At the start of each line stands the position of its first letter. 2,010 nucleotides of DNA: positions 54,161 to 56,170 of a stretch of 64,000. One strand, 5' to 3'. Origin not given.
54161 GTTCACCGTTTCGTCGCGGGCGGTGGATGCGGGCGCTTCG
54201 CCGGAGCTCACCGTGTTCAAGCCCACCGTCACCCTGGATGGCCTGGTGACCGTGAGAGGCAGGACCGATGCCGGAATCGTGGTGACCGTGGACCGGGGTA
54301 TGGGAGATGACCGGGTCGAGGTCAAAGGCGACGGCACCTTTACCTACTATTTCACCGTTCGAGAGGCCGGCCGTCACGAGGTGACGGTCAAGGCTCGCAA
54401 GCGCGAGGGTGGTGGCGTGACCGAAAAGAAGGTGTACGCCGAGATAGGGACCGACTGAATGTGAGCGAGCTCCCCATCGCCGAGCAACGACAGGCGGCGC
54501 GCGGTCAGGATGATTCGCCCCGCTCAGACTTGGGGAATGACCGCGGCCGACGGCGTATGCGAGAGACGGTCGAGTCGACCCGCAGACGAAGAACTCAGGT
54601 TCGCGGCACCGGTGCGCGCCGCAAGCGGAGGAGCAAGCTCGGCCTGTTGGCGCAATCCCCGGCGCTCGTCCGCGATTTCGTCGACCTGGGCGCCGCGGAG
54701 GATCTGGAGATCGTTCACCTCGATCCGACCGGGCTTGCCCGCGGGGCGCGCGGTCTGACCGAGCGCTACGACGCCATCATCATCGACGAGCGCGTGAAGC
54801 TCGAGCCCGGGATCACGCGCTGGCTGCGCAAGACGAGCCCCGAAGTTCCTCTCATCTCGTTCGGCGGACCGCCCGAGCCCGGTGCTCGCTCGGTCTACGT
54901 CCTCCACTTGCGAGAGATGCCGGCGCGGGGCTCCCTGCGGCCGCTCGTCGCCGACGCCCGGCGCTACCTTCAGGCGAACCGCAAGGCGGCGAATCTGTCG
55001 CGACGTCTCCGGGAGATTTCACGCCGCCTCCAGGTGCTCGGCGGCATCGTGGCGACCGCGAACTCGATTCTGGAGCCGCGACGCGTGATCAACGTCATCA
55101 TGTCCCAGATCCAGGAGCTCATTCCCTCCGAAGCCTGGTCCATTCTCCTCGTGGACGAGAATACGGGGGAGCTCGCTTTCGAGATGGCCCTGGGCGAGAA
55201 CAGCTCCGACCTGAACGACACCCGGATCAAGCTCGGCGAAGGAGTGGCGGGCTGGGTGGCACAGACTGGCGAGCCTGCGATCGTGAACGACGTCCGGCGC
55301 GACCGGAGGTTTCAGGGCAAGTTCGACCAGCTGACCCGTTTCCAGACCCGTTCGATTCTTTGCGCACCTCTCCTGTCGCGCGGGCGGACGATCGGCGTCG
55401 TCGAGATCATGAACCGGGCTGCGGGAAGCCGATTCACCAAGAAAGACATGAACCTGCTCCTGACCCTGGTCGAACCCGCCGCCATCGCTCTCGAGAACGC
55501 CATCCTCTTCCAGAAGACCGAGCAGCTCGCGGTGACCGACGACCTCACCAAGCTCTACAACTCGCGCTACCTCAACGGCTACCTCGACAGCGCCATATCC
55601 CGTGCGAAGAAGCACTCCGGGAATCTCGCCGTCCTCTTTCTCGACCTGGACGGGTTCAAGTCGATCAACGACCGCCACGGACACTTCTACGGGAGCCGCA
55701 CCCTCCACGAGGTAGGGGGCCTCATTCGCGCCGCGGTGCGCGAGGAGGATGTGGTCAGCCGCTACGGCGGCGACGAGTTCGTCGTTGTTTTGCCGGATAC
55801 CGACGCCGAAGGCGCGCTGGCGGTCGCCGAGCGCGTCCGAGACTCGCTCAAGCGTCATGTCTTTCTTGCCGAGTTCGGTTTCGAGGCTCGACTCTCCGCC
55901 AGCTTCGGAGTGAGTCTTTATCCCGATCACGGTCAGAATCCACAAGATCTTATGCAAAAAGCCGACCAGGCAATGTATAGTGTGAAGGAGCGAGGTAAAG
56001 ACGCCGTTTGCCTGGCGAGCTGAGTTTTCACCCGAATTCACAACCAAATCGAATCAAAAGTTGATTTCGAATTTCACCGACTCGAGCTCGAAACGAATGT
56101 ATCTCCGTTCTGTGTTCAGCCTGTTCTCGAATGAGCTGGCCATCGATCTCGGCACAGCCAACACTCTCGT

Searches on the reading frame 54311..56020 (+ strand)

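Call 71: search_protein_families(library=pfam, proteins=[window:54311-56020:+], max_evalue=0.001)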
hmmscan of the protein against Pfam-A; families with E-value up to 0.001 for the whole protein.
window:54311-56020:+ (570 aa): 4 families
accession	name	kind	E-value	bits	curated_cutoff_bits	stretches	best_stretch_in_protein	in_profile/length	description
PF00990.26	GGDEF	-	2e-45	154.9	23.8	1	407-564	1-160/161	Diguanylate cyclase, GGDEF domain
PF13185.12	GAF_2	-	4.2e-19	69.6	28.6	1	256-395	4-136/136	GAF domain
PF01590.32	GAF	-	1.2e-17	65.1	22.4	1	257-394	3-133/133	GAF domain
PF13492.12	GAF_3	-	2.8e-10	41.2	27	1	260-396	6-129/129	GAF domain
